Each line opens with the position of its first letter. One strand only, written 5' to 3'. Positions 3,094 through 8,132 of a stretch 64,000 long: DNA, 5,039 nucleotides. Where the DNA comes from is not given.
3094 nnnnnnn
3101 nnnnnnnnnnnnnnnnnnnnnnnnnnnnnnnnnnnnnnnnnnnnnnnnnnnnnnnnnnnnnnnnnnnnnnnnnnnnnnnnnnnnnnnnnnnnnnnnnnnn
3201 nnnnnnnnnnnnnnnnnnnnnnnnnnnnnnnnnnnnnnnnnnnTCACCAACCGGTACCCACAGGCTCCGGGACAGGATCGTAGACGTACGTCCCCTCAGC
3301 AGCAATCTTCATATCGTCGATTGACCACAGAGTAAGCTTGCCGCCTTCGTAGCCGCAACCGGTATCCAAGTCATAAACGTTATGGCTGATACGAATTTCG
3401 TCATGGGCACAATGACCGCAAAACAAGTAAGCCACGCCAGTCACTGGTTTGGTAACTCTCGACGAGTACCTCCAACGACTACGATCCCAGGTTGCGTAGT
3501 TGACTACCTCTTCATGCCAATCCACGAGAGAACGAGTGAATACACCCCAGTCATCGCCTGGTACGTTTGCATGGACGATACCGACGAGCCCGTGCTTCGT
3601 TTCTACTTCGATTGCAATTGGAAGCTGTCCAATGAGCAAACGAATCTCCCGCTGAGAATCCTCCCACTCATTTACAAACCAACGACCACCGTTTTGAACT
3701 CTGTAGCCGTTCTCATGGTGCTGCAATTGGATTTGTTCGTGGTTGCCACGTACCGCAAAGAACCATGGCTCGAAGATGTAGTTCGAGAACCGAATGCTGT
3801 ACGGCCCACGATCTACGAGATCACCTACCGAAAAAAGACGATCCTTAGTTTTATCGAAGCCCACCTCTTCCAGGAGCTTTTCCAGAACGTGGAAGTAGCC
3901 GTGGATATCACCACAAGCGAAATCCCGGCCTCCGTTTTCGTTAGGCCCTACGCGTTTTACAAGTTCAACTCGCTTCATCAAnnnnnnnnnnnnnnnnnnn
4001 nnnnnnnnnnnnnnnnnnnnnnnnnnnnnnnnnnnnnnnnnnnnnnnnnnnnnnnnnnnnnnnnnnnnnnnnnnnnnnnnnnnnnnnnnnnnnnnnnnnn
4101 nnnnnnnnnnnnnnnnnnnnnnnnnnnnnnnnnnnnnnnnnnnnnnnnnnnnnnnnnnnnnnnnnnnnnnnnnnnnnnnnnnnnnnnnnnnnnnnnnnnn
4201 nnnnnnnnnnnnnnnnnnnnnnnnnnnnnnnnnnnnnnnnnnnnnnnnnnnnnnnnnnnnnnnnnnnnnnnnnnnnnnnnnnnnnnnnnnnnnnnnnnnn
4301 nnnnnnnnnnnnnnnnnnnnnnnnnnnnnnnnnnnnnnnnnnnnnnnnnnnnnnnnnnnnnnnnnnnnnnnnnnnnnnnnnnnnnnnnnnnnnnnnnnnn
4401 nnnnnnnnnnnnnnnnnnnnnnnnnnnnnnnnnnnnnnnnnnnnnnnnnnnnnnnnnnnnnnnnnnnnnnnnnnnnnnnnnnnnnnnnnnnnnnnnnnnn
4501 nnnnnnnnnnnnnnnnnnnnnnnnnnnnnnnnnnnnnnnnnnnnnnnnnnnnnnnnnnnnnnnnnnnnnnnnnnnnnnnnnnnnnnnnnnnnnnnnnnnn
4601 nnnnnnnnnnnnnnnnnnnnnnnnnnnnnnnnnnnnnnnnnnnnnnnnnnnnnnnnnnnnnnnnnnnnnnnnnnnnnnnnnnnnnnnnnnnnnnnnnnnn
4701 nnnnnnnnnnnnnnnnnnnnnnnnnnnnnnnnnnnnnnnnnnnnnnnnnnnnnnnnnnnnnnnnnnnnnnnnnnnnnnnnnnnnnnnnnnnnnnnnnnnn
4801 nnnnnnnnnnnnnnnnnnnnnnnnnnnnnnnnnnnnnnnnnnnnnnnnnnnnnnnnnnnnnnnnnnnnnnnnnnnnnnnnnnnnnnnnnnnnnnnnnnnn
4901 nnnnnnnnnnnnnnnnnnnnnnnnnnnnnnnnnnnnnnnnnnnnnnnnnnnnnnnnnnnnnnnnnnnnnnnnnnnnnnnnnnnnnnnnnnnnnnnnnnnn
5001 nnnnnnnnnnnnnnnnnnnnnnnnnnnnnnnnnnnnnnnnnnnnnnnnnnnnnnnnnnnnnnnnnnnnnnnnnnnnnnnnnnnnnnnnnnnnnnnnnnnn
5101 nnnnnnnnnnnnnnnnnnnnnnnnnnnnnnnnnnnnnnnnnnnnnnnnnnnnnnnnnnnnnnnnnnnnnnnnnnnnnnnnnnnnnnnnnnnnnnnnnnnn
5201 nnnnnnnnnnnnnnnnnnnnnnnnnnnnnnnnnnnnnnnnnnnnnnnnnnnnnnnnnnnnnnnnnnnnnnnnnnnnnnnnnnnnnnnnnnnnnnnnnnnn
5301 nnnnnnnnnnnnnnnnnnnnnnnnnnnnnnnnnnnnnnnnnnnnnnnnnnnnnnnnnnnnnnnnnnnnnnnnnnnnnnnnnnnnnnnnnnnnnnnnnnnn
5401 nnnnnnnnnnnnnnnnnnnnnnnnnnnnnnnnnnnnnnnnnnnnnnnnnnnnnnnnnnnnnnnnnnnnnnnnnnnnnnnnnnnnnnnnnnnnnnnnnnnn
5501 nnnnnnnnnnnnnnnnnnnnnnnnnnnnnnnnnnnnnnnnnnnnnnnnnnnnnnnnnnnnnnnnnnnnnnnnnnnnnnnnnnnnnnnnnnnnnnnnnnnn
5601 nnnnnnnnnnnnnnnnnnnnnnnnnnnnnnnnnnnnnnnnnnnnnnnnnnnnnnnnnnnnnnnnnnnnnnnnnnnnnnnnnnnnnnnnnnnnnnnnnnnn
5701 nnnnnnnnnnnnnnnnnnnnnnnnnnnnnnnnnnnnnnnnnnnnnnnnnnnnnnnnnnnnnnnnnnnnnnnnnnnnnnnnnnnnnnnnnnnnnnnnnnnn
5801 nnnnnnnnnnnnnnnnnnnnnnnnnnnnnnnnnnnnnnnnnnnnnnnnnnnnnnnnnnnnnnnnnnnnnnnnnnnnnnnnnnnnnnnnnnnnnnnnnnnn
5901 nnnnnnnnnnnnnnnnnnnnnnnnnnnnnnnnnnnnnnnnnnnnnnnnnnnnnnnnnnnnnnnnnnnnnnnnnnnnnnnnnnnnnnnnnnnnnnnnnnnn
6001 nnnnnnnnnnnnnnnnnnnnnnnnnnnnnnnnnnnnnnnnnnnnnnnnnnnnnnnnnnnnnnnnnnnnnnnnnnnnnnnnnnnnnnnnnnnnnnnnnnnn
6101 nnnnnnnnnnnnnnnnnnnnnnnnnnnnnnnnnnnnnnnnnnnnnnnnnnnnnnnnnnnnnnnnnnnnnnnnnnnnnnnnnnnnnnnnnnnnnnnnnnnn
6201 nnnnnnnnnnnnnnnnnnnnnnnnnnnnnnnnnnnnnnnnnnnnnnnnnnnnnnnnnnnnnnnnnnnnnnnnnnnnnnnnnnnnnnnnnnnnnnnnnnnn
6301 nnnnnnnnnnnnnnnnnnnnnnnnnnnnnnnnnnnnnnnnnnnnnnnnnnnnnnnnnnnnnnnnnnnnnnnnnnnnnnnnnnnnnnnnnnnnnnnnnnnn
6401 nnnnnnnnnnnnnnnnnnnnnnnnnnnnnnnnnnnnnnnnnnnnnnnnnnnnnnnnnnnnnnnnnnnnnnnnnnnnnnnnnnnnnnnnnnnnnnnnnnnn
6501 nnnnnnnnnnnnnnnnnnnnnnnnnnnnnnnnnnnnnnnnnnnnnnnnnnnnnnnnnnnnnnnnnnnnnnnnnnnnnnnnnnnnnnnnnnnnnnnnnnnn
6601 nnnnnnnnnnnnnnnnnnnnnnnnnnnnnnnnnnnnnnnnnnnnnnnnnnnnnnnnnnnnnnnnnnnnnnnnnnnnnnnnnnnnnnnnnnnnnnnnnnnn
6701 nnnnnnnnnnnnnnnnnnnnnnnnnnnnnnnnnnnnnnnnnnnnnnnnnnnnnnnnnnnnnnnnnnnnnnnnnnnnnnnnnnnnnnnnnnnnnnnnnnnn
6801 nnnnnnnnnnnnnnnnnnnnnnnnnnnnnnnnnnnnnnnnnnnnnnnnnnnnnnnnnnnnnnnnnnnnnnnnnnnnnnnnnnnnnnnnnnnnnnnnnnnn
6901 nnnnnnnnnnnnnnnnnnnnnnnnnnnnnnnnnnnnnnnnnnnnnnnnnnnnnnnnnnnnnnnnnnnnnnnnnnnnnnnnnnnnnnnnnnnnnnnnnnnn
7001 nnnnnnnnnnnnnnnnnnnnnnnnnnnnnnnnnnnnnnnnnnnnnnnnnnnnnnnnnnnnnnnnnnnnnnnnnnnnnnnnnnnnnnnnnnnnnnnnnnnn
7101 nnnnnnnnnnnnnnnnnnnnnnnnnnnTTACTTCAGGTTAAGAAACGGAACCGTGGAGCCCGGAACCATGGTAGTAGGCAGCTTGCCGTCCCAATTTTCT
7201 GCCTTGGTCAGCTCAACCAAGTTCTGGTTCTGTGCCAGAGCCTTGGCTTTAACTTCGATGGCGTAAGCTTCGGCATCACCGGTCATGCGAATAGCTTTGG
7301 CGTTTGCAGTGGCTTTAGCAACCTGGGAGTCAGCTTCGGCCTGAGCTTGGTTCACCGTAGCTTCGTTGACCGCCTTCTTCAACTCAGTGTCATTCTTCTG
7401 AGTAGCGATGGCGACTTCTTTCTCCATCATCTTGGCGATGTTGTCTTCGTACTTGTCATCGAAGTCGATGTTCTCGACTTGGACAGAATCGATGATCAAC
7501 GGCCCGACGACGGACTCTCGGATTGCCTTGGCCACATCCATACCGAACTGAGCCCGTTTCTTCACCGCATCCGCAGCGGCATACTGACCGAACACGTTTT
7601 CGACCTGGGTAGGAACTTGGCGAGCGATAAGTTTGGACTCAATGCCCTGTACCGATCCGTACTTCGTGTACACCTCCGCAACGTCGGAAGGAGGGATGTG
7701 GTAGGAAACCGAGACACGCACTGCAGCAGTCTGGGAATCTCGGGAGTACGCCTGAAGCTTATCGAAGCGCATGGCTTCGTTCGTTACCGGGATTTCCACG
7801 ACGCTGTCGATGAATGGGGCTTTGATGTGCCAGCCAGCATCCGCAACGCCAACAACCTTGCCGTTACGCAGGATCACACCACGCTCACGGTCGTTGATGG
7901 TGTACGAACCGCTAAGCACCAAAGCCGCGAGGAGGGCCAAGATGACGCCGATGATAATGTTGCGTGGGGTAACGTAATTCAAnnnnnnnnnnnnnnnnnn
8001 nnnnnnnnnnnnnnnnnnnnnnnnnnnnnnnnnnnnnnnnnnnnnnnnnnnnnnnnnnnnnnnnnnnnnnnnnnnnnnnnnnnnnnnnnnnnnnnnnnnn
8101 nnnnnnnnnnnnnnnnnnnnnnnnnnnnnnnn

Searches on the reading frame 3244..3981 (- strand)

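Call 39: search_protein_families(library=pfam, proteins=[window:3244-3981:-], max_evalue=0.001)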
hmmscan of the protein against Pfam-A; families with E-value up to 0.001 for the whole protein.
window:3244-3981:- (245 aa): 1 family
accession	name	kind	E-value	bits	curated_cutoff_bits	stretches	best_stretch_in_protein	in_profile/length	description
PF00149.33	Metallophos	-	5e-15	56.9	21.5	1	22-190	5-187/191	Calcineurin-like phosphoesterase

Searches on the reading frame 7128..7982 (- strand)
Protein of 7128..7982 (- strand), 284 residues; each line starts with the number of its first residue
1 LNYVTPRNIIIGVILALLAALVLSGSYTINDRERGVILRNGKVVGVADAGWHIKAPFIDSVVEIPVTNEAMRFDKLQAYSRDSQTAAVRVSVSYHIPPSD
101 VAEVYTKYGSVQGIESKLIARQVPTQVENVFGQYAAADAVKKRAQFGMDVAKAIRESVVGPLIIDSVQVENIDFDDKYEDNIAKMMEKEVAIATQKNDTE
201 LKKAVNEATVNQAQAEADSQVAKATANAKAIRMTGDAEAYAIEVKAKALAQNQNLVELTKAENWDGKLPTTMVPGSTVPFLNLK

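Call 39: search_protein_families(library=pfam, proteins=[window:7128-7982:-], max_evalue=0.001)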
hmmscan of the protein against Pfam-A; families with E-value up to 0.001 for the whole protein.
window:7128-7982:- (284 aa): 2 families
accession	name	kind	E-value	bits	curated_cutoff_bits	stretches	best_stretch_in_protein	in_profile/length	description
PF01145.31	Band_7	-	5.6e-31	108.4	23.6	1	28-216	2-175/176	SPFH domain / Band 7 family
PF14683.12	CBM-like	-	8.4e-05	23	27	1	171-264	56-146/160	Polysaccharide lyase family 4, domain III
